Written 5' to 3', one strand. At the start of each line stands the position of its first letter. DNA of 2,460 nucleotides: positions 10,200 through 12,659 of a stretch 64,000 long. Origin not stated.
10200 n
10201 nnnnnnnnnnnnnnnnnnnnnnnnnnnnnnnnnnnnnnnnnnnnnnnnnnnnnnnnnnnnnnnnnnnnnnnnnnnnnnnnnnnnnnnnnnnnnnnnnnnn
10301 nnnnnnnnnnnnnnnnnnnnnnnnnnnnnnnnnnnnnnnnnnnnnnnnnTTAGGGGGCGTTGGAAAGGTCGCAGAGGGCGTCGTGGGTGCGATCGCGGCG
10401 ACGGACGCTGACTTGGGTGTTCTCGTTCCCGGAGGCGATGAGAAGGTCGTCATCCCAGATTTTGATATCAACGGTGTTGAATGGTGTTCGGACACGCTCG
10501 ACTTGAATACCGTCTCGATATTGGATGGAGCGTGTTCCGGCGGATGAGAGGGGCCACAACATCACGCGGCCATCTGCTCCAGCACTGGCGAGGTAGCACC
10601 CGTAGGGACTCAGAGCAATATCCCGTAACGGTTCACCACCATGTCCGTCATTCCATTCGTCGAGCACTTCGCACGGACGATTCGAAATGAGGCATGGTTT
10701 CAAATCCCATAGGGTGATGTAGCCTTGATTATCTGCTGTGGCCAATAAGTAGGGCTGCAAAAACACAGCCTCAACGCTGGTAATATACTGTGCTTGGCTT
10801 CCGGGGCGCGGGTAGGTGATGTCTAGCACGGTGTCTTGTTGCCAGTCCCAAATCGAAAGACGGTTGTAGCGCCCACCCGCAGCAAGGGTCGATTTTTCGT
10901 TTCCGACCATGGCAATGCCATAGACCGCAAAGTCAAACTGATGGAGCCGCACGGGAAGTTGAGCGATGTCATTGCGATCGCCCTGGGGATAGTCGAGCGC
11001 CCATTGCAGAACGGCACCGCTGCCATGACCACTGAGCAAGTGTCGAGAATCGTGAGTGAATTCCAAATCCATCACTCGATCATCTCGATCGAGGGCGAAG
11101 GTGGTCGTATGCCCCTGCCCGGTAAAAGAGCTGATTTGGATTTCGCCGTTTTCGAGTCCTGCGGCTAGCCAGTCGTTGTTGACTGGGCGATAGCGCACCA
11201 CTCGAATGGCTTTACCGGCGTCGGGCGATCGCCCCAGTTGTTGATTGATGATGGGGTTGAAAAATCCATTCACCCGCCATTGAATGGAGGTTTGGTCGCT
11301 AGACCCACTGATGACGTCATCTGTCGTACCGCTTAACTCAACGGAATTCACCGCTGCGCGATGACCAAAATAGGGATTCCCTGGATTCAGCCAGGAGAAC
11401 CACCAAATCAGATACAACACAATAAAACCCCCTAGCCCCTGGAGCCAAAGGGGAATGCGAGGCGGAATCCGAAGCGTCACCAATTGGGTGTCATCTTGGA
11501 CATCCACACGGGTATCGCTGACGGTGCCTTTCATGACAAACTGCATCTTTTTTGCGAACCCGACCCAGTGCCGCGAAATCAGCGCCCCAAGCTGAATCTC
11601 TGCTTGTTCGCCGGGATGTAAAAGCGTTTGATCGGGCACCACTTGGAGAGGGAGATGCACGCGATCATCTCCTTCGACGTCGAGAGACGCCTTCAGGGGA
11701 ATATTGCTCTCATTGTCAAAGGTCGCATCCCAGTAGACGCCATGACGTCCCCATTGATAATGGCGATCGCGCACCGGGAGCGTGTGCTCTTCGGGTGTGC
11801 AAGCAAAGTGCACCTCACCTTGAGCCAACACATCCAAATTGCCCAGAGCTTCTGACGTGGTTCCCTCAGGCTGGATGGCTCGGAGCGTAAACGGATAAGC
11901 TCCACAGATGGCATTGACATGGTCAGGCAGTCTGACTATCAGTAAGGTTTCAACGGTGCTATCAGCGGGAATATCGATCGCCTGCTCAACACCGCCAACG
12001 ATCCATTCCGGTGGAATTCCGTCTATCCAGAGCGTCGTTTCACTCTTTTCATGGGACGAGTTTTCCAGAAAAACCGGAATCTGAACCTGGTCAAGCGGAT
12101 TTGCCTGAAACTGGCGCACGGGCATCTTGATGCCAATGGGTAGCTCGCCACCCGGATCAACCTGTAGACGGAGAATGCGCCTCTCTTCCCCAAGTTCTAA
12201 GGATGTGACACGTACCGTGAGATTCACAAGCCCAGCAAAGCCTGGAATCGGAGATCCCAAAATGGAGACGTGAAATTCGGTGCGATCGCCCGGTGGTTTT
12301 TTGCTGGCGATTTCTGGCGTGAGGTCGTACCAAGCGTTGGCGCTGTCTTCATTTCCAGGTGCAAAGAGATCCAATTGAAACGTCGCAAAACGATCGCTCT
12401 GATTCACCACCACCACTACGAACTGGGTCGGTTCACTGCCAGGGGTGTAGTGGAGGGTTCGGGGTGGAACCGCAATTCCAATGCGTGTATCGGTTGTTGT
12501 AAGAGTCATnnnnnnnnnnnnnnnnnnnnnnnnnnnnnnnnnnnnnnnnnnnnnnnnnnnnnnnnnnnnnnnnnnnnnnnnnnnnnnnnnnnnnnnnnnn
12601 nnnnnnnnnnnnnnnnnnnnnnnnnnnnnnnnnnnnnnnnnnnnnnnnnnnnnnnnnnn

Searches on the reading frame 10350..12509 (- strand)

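Call 87: search_protein_families(library=pfam, proteins=[window:10350-12509:-], max_evalue=0.00001)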
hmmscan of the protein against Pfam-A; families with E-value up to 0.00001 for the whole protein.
window:10350-12509:- (719 aa): 11 families
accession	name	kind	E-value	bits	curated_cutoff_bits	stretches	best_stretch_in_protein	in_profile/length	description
PF00400.38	WD40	-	2.2e-14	53.7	27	0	621-652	8-38/39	WD domain, G-beta repeat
PF24807.1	WD40_CDC20-Fz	-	8.5e-13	48.7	200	1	427-560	46-168/292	CDC20/Fizzy WD40 domain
PF25174.1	Beta-prop_THOC3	-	2.4e-12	46.9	305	0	383-505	1-117/272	THOC3 beta-propeller domain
PF24814.1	WD40_Prp19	-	6e-11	42.4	320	1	433-674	7-227/281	Prp19 WD40 domain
PF25173.1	Beta-prop_WDR3_1st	-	1.3e-10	41.8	154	0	433-503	30-98/184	WDR3 first beta-propeller domain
PF23414.1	Beta-prop_EML_2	-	1.8e-10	41.1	90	0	428-506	77-154/266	Echinoderm microtubule-associated protein second beta-propeller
PF24817.1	WD40_WDHD1_1st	-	5.3e-08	32.8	109.9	0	626-658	129-161/291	WDHD1 first WD40 domain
PF25171.1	Beta-prop_WDR36-Utp21_1st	-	1.9e-07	31.3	80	0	429-554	147-263/266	WDR36/Utp21 first beta-propeller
PF24105.1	Beta-prop_CAF1B_HIR1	-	1.4e-06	28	80.5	0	639-709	35-103/383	CAF1B/HIR1 beta-propeller domain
PF23383.1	Beta-prop_IFT140_1st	-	6.6e-06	25.5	27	0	445-507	72-133/406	IFT140 first beta-propeller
PF24796.1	WDR55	-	9.6e-06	25.3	200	0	383-655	52-294/296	WDR55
